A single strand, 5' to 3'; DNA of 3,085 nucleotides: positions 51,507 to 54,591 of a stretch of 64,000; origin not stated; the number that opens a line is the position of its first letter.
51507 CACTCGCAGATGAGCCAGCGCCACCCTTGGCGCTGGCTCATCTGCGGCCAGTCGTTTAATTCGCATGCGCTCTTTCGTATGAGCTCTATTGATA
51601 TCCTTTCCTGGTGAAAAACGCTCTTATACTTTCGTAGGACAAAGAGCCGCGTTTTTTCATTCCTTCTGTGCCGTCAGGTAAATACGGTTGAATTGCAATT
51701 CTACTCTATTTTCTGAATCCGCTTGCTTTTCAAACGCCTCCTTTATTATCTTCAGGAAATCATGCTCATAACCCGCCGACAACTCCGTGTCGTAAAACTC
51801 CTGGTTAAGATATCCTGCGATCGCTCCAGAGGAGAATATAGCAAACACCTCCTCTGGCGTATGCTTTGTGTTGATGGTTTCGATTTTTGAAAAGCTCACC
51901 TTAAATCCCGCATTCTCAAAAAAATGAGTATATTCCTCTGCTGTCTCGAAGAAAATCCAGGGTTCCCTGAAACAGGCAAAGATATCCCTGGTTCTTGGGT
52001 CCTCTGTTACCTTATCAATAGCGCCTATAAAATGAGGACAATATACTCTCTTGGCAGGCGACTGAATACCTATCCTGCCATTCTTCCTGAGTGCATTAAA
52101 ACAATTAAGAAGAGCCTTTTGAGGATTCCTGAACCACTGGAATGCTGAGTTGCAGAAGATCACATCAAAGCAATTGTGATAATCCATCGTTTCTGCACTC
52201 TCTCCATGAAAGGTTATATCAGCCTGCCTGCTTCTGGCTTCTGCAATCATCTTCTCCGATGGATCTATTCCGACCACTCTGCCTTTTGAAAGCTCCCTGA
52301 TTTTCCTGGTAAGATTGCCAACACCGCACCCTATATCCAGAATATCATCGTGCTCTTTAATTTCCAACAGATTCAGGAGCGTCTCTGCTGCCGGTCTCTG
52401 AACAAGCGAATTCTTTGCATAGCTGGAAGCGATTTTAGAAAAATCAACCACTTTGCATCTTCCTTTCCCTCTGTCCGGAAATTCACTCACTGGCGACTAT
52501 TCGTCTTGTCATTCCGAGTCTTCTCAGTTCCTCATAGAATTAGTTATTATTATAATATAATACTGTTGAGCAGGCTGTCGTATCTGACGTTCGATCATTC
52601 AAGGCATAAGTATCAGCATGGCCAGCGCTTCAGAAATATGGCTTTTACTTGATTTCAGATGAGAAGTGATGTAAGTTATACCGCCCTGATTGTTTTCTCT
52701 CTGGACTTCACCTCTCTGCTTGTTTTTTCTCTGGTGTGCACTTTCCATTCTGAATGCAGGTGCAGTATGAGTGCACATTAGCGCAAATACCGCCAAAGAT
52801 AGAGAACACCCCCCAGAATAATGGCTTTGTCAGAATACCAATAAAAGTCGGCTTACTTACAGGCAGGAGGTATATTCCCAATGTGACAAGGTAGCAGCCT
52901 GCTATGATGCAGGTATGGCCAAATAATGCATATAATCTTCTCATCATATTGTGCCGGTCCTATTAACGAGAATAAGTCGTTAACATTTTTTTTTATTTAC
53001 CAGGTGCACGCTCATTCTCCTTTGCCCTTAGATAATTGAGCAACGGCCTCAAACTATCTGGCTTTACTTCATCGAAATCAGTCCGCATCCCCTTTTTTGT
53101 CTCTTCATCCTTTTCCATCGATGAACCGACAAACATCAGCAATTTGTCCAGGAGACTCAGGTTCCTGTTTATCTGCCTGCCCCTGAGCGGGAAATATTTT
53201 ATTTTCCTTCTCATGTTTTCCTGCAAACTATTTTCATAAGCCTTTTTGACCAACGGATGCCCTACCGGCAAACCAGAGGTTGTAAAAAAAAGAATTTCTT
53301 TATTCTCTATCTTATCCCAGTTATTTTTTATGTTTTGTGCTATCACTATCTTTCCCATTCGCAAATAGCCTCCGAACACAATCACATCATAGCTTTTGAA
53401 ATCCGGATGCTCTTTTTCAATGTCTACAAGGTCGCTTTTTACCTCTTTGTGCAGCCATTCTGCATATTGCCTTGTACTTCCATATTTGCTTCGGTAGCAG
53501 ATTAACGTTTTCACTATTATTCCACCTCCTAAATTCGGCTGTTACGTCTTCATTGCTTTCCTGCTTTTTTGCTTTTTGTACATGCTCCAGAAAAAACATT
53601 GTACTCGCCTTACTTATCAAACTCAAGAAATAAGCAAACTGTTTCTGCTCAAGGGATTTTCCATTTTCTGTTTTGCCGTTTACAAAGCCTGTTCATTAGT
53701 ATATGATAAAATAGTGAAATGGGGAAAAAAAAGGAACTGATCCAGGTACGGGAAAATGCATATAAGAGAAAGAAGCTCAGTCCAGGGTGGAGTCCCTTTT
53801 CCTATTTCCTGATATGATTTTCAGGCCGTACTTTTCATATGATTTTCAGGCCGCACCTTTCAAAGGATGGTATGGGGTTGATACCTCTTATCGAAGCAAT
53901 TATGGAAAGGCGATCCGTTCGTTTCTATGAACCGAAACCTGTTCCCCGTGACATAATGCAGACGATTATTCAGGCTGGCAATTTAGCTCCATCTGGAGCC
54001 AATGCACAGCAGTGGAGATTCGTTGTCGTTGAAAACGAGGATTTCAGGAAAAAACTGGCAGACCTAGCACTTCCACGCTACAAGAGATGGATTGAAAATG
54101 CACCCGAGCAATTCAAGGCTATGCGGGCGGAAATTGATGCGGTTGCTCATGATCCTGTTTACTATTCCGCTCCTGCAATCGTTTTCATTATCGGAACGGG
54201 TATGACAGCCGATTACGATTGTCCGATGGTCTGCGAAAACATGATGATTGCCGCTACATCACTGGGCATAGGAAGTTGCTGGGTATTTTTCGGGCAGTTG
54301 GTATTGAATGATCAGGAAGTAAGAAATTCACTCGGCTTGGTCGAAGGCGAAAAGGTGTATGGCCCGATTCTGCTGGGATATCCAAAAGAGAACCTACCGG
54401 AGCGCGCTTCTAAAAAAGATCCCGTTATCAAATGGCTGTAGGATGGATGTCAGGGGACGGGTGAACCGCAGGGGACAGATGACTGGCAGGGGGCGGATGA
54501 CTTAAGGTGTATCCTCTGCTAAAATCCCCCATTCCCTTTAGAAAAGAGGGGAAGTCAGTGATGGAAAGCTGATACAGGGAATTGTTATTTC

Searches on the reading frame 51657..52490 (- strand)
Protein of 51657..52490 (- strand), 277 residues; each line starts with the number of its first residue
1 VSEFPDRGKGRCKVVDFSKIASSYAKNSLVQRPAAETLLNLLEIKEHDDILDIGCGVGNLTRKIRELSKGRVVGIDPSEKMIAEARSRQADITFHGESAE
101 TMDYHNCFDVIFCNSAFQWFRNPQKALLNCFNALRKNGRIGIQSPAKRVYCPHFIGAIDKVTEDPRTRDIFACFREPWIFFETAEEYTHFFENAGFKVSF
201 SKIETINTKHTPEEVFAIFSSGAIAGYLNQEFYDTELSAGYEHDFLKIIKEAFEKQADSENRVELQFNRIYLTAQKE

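Call 27: search_protein_families(library=pfam, proteins=[window:51657-52490:-], max_evalue=0.001)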
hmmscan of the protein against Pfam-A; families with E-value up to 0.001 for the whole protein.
window:51657-52490:- (277 aa): 16 families
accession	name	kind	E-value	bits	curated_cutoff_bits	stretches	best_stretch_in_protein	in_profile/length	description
PF13847.12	Methyltransf_31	-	2.6e-21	76.3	27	1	45-195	2-145/145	Methyltransferase domain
PF13649.12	Methyltransf_25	-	4.9e-20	72.5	27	1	50-138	1-97/97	Methyltransferase domain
PF08241.18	Methyltransf_11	-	9.7e-20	71.5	21.2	1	51-140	1-93/95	Methyltransferase domain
PF13489.12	Methyltransf_23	-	6.2e-19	68.7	27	1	31-198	6-161/164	Methyltransferase domain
PF08242.18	Methyltransf_12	-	7.8e-18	65.5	30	1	51-140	1-98/98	Methyltransferase domain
PF07021.18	MetW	-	6.2e-07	29.7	21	1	44-146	11-111/193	Methionine biosynthesis protein MetW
PF13679.12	Methyltransf_32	-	1.3e-06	28.9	27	1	42-100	21-85/143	Methyltransferase domain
PF01209.24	Ubie_methyltran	-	4.8e-06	26.5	20.1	1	41-142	42-151/233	ubiE/COQ5 methyltransferase family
PF05401.17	NodS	-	7.2e-06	26.4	24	1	45-149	42-151/201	Nodulation protein S (NodS)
PF01135.25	PCMT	-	1.5e-05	25.3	20.3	1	36-88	63-117/210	Protein-L-isoaspartate(D-aspartate) O-methyltransferase (PCMT)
PF00398.26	RrnaAD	-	2.8e-05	23.8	24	1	19-84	3-67/263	Ribosomal RNA adenine dimethylase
PF02353.26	CMAS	-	5.1e-05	23.1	27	1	32-111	48-131/273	Mycolic acid cyclopropane synthetase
PF05175.20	MTS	-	7.1e-05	23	23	1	34-119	19-110/170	Methyltransferase small domain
PF08003.17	Methyltransf_9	-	0.00013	21.5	23.8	1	48-140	117-215/315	Protein of unknown function (DUF1698)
PF05219.18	DREV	-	0.00022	20.9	26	1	46-198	94-235/265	DREV methyltransferase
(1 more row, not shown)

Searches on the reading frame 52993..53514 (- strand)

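Call 5: search_protein_families(library=pfam, proteins=[window:52993-53514:-], max_evalue=0.01)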
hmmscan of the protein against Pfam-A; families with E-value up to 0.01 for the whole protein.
window:52993-53514:- (173 aa): 3 families
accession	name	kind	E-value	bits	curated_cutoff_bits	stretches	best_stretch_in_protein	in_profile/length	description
PF12724.12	Flavodoxin_5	-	3.1e-19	70.1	27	1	4-138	1-142/145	Flavodoxin domain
PF12641.12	Flavodoxin_3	-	3.3e-08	34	27.5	1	4-96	1-93/160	Flavodoxin domain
PF00258.30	Flavodoxin_1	-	0.00053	20.6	25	1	5-72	1-75/143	Flavodoxin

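Call 81: search_protein_families(library=ncbifam, proteins=[window:52993-53514:-], max_evalue=0.00001)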
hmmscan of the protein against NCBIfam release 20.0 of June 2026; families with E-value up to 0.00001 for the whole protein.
window:52993-53514:- (173 aa): 2 families
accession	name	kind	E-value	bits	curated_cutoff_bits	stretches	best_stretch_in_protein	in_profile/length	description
NF008316.0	PRK11104.1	equivalog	4.3e-07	29.9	142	1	1-78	1-86/177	menaquinone-dependent protoporphyrinogen IX dehydrogenase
NF045594.1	flavodox_BilS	equivalog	2.2e-06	27.7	155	1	5-84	3-81/160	flavodoxin family protein BilS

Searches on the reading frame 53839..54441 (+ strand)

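Call 5: search_protein_families(library=pfam, proteins=[window:53839-54441:+], max_evalue=0.01)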
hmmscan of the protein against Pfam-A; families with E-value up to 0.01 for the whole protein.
window:53839-54441:+ (200 aa): 2 families
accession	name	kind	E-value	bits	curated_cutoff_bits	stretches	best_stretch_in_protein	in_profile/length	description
PF00881.29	Nitroreductase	-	7.5e-29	101.5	23.5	1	21-181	1-167/167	Nitroreductase family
PF14512.11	TM1586_NiRdase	-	2.7e-14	53.8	27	2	110-192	65-143/215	Putative TM nitroreductase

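Call 81: search_protein_families(library=ncbifam, proteins=[window:53839-54441:+], max_evalue=0.00001)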
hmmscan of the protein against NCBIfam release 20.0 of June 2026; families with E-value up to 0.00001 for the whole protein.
window:53839-54441:+ (200 aa): 7 families
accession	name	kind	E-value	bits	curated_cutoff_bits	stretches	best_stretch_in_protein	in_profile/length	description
TIGR02476.1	BluB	equivalog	1.3e-16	60.6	150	1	18-185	10-183/205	5,6-dimethylbenzimidazole synthase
TIGR03553.1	F420_FbiB_CTERM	equivalog_domain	3.3e-15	56.3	249.55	1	19-116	1-95/194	F420 biosynthesis protein FbiB, C-terminal domain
NF009810.0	PRK13294.1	equivalog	6.1e-15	55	304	1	19-116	256-350/449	coenzyme F420-0:L-glutamate ligase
NF008033.1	PRK10765.1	equivalog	2.7e-14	53.2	223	1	16-185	3-163/240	oxygen-insensitive NADPH nitroreductase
NF008088.0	PRK10828.1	equivalog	1.1e-09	38.1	183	1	18-187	4-168/183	NAD(P)H nitroreductase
NF003768.0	PRK05365.1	equivalog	3.4e-06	26.7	152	1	23-89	20-86/200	malonic semialdehyde reductase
NF011424.0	PRK14851.1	subfamily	5.8e-06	24.6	1170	0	31-67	319-355/679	hypothetical protein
